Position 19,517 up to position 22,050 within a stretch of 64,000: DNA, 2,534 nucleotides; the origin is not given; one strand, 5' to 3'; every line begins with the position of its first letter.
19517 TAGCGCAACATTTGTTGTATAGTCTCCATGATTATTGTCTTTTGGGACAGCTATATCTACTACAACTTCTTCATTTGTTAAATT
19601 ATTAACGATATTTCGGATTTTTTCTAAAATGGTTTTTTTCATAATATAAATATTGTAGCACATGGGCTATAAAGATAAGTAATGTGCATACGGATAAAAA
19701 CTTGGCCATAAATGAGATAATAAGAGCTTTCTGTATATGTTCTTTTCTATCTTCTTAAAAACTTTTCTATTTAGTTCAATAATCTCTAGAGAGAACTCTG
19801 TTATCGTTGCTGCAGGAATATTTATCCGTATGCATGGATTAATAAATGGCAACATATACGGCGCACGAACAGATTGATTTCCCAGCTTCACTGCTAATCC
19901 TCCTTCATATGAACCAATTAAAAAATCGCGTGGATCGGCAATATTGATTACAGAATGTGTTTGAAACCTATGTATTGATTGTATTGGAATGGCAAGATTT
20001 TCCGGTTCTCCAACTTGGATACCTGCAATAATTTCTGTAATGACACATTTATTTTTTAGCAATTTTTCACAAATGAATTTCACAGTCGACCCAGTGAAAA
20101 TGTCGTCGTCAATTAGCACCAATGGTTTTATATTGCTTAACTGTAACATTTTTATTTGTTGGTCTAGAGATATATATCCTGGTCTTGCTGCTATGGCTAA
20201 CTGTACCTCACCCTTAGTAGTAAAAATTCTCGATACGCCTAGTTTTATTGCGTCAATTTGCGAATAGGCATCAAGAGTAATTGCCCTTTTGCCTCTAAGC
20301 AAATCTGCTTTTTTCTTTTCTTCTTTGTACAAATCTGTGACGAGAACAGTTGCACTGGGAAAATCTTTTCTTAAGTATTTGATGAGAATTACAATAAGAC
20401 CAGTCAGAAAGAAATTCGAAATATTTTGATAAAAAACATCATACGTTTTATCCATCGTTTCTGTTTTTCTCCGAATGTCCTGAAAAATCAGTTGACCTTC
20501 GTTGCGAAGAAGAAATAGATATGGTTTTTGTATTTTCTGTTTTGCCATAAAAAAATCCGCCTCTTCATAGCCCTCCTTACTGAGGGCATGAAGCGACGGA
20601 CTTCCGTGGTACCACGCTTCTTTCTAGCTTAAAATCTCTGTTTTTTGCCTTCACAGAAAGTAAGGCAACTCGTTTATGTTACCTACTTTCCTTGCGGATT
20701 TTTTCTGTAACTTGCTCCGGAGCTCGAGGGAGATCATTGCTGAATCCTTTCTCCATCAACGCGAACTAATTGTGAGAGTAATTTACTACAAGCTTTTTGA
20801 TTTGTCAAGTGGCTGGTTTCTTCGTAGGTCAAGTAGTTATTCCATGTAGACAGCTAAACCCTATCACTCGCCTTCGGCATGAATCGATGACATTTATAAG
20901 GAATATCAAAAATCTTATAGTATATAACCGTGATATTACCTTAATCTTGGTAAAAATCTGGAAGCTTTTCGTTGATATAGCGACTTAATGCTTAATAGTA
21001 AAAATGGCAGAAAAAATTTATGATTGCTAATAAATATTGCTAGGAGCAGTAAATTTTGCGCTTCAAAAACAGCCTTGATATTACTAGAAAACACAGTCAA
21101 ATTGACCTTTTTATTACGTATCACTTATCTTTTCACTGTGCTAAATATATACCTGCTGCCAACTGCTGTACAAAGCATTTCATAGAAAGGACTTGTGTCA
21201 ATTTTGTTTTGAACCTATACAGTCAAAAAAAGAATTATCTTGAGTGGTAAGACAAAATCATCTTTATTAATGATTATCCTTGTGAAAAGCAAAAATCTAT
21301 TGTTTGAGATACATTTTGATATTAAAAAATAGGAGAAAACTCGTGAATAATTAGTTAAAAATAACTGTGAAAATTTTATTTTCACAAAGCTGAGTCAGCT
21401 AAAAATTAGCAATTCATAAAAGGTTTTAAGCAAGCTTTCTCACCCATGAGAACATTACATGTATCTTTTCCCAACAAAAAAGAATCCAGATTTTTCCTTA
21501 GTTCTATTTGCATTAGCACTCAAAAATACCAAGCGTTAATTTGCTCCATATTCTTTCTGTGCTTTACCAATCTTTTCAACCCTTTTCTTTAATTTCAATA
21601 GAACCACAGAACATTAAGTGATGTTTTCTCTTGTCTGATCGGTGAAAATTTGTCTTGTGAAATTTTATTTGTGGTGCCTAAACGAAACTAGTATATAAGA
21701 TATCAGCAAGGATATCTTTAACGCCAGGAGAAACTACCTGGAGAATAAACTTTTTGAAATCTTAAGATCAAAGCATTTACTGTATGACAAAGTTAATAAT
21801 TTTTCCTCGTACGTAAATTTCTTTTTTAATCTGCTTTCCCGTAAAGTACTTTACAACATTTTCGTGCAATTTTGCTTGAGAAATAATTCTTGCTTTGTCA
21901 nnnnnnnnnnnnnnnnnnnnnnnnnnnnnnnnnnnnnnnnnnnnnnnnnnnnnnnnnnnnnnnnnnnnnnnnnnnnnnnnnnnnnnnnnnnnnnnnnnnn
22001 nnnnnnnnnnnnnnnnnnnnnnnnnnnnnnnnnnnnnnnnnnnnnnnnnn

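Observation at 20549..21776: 1.2-kb AT-rich non-coding gap in an otherwise compact region, ending in a strong minus-strand intrinsic terminator. Candidate structured ncRNA.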

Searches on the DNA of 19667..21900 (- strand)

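Call 4: search_rna_families(source=window, start=20400, end=21900, threshold=evalue, max_evalue=10, show_alignments=3)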
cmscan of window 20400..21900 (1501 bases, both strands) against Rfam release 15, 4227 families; matches with E-value up to 10: 7.
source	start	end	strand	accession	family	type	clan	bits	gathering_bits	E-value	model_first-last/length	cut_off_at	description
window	20589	20768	-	RF00230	T-box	Cis-reg; leader;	-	37.4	93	2.4e-06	1-219/219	no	T-box leader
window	21564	21663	-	RF02155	NCRUPAR_2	Gene; lncRNA;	-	22.3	80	8.5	1-99/99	no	Non-protein coding RNA, upstream of F2R/PAR1 conserved region 2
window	21374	21481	-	RF01588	snoR13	Gene; snRNA; snoRNA; CD-box;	-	20.4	60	5.9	1-105/105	no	small nucleolar RNA snoR13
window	20873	20962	+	RF00537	snoMe28S-Am2634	Gene; snRNA; snoRNA; CD-box;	-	18.3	50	8.1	1-97/97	no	Small nucleolar RNA Me28S-Am2634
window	21824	21881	+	RF03592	mir-2567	Gene; miRNA;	-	17.4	79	6.4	1-83/83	no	mir-2567 microRNA precursor family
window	20620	20665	-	RF03537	Flavi_TBFV_SL6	Cis-reg;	-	17.1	38.3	0.61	1-45/45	no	Tick-borne Flavivirus short stem-loop SL6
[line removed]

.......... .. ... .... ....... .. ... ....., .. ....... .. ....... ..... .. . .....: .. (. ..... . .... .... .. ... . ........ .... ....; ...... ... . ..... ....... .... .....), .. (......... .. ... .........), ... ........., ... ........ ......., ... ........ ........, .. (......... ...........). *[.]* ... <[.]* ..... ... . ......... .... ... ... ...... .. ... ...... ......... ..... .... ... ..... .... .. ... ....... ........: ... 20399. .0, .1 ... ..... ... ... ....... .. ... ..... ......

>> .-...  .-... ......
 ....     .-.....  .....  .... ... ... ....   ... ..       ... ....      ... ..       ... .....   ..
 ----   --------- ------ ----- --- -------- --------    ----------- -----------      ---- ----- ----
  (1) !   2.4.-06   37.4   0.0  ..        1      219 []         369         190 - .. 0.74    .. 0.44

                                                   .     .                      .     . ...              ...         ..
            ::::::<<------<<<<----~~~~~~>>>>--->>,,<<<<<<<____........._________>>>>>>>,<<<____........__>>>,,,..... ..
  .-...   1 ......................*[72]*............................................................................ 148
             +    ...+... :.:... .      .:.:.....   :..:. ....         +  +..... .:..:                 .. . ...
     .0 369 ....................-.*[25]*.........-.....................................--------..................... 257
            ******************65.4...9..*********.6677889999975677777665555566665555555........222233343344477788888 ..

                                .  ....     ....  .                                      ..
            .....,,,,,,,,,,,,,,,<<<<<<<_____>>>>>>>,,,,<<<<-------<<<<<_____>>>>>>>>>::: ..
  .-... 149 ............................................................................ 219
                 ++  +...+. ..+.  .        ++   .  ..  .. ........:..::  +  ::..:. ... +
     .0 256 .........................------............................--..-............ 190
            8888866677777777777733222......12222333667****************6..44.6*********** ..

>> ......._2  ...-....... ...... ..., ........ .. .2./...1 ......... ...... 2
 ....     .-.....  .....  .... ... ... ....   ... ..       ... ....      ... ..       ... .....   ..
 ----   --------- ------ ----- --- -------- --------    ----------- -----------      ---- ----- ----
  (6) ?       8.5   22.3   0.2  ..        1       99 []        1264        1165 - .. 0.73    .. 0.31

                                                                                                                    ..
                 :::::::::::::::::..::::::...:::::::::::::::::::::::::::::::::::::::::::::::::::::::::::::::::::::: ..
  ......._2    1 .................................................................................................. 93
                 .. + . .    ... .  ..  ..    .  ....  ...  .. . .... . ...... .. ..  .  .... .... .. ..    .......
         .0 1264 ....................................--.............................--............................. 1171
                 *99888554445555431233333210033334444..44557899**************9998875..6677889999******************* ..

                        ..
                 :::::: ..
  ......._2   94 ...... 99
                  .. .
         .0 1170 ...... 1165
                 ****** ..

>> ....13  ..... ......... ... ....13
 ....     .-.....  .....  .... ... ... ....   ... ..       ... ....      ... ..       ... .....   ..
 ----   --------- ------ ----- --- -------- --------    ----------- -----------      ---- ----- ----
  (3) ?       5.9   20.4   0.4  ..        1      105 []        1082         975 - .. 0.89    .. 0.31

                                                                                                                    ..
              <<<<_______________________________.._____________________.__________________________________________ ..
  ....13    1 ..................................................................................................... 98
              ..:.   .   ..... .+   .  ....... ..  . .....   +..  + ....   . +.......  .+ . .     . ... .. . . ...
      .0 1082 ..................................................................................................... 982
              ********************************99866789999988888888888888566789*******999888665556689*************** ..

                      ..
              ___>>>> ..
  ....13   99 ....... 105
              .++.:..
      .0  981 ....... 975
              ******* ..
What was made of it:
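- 20714..20762 (-): T-box Stem I, truncated. It has a K-turn base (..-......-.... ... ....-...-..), a small GCAA-capped hairpin (20743-20734) and a 3' internal loop. The AG bulge and distal loop (tRNA-elbow platform) are absent. In the Rfam alignment (call 4), 25 nt stand where the model has 72.
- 20678..20711 (-): Stem II: GUUAC ... GUAAC with S-turn-like GAAA / AAGUAGG motifs. Rfam alignment, call 4.
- On T-box riboswitch (Rfam RF00230): CUCC-GGA-GC aligns to model positions 7-18 and 95-103 with high posterior probability (call 4). Stem II with GAAA / AAGUAGG motifs aligns (call 4).
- Stem I is truncated and lacks the elbow platform (call 4).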

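Call 16: search_rna_families(sources=[L001, L002, L003, L004], threshold=evalue, max_evalue=0.1, show_alignments=3)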
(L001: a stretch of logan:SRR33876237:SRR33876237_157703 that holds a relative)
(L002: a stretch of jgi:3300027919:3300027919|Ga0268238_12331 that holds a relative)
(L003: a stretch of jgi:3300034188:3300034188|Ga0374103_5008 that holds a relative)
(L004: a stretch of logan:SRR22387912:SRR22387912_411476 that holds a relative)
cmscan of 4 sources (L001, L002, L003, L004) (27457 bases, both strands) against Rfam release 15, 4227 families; matches with E-value up to 0.1: 6.
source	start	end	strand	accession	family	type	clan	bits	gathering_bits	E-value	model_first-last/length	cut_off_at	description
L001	7688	7945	+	RF00230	T-box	Cis-reg; leader;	-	77.3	93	2.3e-15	1-219/219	no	T-box leader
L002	974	1215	+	RF00230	T-box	Cis-reg; leader;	-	65.1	93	3.2e-12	1-219/219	no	T-box leader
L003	974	1215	+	RF00230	T-box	Cis-reg; leader;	-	65.1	93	3.2e-12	1-219/219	no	T-box leader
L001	16668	16739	-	RF00005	tRNA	Gene; tRNA;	CL00001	61.5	29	2.9e-11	1-71/71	no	tRNA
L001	16852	16925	+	RF00005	tRNA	Gene; tRNA;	CL00001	60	29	7.4e-11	1-71/71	no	tRNA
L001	16852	16926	-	RF04354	Plastid-ycf2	Cis-reg;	-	39.6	65.7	3.7e-05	1-75/75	no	Plastid-ycf2 5UTR RNA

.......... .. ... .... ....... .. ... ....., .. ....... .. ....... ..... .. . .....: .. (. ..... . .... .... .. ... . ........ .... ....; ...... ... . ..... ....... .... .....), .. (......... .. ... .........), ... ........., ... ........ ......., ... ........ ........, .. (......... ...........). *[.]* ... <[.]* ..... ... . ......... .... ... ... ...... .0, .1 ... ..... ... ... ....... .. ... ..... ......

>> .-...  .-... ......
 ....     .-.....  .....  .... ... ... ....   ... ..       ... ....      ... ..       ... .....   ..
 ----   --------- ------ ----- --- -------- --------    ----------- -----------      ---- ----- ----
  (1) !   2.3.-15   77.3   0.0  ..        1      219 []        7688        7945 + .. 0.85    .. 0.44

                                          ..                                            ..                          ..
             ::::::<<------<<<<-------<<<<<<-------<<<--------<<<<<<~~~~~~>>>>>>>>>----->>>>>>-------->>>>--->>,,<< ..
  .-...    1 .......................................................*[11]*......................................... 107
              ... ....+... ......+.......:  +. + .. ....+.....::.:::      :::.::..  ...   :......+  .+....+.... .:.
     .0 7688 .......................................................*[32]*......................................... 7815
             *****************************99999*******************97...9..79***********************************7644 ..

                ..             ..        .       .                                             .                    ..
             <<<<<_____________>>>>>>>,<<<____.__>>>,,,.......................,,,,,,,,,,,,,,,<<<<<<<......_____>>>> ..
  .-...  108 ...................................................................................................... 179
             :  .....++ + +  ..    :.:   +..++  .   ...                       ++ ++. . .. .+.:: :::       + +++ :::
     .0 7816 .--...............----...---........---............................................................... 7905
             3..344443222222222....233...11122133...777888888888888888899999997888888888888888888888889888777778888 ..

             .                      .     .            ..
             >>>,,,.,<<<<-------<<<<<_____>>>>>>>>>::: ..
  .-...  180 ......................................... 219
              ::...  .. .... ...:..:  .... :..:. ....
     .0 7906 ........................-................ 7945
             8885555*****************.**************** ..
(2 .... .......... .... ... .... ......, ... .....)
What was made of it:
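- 20714..20762 (-): L001 and L002 have the full-length version (call 16).
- On T-box riboswitch (Rfam RF00230): It is present in L001 and L002 (call 16).
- The closest relative, L001, keeps a canonical long Stem I (call 16).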
